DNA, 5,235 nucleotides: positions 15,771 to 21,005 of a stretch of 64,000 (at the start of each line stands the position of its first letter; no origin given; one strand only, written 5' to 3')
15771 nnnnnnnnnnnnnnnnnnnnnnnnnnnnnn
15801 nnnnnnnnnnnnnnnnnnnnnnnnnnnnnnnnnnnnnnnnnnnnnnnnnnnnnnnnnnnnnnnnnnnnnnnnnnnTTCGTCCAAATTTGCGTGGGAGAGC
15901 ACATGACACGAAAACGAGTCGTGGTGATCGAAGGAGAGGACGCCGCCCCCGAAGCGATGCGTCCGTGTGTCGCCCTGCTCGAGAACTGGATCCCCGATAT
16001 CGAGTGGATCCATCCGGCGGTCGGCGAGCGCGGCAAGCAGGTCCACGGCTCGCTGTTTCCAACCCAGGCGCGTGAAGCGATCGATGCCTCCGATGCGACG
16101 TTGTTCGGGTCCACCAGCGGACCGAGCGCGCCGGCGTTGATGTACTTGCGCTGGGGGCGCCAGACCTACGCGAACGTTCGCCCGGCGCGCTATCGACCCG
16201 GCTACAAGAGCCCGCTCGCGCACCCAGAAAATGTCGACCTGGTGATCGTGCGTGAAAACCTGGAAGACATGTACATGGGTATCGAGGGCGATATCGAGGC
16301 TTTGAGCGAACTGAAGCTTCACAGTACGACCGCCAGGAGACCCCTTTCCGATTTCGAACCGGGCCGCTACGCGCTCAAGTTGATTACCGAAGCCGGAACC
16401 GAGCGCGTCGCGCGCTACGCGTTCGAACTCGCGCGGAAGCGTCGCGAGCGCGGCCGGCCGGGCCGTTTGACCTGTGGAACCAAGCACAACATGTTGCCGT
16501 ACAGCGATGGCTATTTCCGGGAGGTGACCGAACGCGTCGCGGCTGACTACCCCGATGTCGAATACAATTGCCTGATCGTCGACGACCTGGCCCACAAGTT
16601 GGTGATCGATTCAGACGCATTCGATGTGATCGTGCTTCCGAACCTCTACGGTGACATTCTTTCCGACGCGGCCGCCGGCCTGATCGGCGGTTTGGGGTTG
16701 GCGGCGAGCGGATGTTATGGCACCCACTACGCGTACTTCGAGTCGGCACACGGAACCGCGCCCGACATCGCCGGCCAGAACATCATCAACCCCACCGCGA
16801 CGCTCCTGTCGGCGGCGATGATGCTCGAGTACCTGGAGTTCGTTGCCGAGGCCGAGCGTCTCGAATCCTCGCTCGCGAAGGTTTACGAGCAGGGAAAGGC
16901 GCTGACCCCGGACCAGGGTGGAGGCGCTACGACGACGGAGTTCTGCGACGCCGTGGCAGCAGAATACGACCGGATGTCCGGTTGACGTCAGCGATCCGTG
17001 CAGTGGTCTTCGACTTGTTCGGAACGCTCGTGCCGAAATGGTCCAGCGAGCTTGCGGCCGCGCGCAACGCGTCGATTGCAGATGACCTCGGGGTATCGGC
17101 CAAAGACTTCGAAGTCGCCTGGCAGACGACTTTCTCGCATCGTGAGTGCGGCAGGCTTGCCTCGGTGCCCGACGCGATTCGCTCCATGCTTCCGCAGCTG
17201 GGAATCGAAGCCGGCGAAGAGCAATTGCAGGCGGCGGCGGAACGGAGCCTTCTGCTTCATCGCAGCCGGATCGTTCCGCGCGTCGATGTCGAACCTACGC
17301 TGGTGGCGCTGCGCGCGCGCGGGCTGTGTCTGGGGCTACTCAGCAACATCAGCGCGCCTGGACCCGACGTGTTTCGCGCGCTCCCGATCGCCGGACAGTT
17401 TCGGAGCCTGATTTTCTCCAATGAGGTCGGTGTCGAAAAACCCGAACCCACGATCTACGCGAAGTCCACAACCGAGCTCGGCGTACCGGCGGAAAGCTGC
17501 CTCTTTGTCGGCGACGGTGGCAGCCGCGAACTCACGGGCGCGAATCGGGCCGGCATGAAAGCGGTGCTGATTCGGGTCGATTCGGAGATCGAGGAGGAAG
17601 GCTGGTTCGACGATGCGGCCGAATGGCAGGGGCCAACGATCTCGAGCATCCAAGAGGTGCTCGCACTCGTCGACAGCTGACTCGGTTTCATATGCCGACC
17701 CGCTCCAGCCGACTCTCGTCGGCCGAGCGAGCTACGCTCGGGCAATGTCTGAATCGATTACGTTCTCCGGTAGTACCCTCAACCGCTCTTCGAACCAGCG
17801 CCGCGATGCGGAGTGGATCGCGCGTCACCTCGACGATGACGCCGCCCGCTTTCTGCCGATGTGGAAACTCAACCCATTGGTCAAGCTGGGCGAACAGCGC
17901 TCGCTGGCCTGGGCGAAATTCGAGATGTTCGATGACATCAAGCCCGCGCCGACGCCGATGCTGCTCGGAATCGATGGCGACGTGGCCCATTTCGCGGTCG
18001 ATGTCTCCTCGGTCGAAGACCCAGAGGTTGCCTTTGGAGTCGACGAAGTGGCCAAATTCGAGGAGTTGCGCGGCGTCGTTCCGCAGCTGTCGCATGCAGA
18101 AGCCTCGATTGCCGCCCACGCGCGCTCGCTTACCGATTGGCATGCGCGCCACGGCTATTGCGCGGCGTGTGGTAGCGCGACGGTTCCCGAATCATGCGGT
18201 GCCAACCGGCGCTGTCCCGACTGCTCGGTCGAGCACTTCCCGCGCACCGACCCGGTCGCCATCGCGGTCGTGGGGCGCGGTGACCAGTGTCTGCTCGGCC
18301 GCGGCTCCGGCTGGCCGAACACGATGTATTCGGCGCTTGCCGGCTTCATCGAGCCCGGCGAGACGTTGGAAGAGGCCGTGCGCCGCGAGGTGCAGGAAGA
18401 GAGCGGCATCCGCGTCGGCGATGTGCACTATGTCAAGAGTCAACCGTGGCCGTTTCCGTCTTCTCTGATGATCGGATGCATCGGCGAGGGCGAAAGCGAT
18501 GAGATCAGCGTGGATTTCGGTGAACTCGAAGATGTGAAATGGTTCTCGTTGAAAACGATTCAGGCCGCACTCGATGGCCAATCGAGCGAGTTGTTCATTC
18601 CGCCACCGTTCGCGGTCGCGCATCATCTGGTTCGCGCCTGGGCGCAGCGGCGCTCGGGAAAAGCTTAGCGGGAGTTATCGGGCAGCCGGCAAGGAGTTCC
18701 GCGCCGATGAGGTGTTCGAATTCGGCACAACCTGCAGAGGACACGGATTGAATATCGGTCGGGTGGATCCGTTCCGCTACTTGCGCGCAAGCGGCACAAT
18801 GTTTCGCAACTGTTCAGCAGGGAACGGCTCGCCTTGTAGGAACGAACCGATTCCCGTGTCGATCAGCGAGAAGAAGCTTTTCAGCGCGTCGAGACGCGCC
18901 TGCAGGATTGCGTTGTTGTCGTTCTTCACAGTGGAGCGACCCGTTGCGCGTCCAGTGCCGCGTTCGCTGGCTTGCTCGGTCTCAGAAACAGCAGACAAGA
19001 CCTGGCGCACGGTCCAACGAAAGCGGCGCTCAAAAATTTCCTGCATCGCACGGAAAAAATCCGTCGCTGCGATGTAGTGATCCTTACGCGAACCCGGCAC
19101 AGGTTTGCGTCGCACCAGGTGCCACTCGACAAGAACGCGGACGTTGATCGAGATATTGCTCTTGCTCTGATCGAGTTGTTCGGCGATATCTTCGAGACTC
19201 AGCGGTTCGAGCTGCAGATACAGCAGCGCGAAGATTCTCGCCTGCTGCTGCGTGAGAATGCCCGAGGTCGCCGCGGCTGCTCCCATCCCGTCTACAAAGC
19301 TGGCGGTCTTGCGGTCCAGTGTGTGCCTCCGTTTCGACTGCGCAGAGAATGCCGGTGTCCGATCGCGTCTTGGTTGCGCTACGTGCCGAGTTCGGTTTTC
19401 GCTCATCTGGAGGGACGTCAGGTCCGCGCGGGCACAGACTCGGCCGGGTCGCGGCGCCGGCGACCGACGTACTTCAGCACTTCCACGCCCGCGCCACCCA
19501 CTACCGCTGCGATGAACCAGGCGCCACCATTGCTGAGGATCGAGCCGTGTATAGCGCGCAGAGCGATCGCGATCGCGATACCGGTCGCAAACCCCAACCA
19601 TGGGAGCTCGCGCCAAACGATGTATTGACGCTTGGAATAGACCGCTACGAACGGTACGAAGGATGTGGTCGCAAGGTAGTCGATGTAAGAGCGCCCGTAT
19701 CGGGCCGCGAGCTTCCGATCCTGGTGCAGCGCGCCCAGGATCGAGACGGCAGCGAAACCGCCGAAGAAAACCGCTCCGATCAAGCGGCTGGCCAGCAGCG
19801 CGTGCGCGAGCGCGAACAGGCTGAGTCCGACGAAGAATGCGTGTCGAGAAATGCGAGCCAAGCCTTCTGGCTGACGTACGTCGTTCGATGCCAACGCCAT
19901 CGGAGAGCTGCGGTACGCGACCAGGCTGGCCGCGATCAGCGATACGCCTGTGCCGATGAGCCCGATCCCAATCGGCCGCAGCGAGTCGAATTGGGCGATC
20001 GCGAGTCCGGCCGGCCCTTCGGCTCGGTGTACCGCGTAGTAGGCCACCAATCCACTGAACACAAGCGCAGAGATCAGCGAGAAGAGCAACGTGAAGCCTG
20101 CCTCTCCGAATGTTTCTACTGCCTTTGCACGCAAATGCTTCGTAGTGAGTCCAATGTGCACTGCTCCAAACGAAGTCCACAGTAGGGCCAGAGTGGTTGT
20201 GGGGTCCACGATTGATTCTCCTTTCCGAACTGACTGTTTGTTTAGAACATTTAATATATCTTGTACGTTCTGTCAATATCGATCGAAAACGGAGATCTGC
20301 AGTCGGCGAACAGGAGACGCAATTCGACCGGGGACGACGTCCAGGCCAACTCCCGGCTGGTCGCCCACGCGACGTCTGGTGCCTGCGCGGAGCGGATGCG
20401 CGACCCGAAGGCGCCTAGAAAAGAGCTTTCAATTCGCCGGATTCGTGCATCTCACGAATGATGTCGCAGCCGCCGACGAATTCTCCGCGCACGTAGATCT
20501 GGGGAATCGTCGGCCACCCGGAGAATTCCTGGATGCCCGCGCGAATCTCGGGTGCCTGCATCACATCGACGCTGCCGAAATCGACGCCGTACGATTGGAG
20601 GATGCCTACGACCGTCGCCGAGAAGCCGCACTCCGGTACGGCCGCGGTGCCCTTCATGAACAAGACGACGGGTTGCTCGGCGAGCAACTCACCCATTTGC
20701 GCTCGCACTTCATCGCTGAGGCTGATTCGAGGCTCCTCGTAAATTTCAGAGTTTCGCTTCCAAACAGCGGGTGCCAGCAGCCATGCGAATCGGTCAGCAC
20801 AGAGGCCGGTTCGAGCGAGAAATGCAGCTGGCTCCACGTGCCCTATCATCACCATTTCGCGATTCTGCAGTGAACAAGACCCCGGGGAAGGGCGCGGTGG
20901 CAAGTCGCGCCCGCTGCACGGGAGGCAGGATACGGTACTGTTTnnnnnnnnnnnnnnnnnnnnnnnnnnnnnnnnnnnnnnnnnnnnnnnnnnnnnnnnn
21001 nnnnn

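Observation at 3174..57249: Recurrent architecture: unrelated short tandem arrays placed at gene 5' ends throughout the window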

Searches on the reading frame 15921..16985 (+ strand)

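Call 45: search_protein_families(library=pfam, max_evalue=0.00001, proteins=[window:15921-16985:+])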
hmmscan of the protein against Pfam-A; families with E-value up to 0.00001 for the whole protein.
window:15921-16985:+ (354 aa): 1 family
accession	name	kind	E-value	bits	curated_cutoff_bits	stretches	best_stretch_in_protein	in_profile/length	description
PF00180.25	Iso_dh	-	2.6e-79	267.4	27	1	2-345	4-348/348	Isocitrate/isopropylmalate dehydrogenase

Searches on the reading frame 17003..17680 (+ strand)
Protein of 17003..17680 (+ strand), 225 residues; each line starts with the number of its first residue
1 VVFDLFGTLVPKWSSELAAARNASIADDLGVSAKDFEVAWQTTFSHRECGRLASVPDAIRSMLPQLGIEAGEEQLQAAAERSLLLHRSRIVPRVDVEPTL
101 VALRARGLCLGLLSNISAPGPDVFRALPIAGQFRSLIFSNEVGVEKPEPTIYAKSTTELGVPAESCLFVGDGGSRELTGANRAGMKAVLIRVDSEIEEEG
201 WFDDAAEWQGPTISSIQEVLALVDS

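Call 45: search_protein_families(library=pfam, max_evalue=0.00001, proteins=[window:17003-17680:+])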
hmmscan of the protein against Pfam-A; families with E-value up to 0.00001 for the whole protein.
window:17003-17680:+ (225 aa): 3 families
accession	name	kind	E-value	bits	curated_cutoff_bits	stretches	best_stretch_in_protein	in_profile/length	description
PF00702.32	Hydrolase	-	8.3e-16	59.4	26.4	1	2-184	5-191/191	haloacid dehalogenase-like hydrolase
PF13419.12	HAD_2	-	2.3e-10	41.3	23.8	1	59-189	45-177/178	Haloacid dehalogenase-like hydrolase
PF13242.12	Hydrolase_like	-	3.4e-07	30.5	22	1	145-193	3-51/75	HAD-hyrolase-like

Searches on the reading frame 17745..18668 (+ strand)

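Call 45: search_protein_families(library=pfam, max_evalue=0.00001, proteins=[window:17745-18668:+])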
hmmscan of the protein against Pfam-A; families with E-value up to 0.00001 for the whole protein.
window:17745-18668:+ (307 aa): 3 families
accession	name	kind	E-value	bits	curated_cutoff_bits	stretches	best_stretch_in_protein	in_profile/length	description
PF00293.34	NUDIX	-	2.1e-17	63.8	21.1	1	170-276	5-122/134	NUDIX domain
PF09296.17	NUDIX-like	-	2.4e-14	54.3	22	1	34-132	2-96/96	NADH pyrophosphatase-like rudimentary NUDIX domain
PF09297.16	Zn_ribbon_NUD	-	1.1e-06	28.7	24.8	1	134-165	1-32/32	NADH pyrophosphatase zinc ribbon domain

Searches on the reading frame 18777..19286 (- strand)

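Call 45: search_protein_families(library=pfam, max_evalue=0.00001, proteins=[window:18777-19286:-])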
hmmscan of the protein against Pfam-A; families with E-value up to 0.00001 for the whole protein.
window:18777-19286:- (169 aa): 4 families
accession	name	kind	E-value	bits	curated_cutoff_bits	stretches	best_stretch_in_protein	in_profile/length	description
PF12802.13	MarR_2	-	1.5e-08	35.1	27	1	11-68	3-60/61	MarR family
PF25212.1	HVO_A0114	-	4.2e-06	26.9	27.6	0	7-62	16-70/84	HVO_A0114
PF12840.13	HTH_20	-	5.7e-06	26.6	27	0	16-56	7-46/51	Helix-turn-helix domain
PF13463.12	HTH_27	-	6.9e-06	26.7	22.2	1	11-76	1-66/68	Winged helix DNA-binding domain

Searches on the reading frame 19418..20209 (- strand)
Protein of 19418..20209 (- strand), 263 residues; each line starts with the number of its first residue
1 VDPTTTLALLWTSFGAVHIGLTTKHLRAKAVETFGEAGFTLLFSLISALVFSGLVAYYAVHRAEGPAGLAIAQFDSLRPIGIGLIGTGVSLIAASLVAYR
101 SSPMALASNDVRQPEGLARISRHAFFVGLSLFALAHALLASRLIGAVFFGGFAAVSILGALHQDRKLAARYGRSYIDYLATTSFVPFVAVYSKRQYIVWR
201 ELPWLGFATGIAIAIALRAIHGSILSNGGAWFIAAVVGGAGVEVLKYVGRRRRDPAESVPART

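Call 45: search_protein_families(library=pfam, max_evalue=0.00001, proteins=[window:19418-20209:-])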
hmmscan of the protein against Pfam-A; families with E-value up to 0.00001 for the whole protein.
window:19418-20209:- (263 aa): 1 family
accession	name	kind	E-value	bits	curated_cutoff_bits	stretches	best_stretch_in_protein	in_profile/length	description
PF07298.16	NnrU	-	1.8e-17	64.1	24.7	1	7-224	2-183/188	NnrU protein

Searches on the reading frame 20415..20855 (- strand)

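Call 45: search_protein_families(library=pfam, max_evalue=0.00001, proteins=[window:20415-20855:-])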
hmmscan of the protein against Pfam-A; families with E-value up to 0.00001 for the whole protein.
window:20415-20855:- (146 aa): 1 family
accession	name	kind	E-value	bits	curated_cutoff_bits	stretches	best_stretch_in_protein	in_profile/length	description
PF00462.30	Glutaredoxin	-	3.1e-21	75.8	22.9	1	63-127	1-60/60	Glutaredoxin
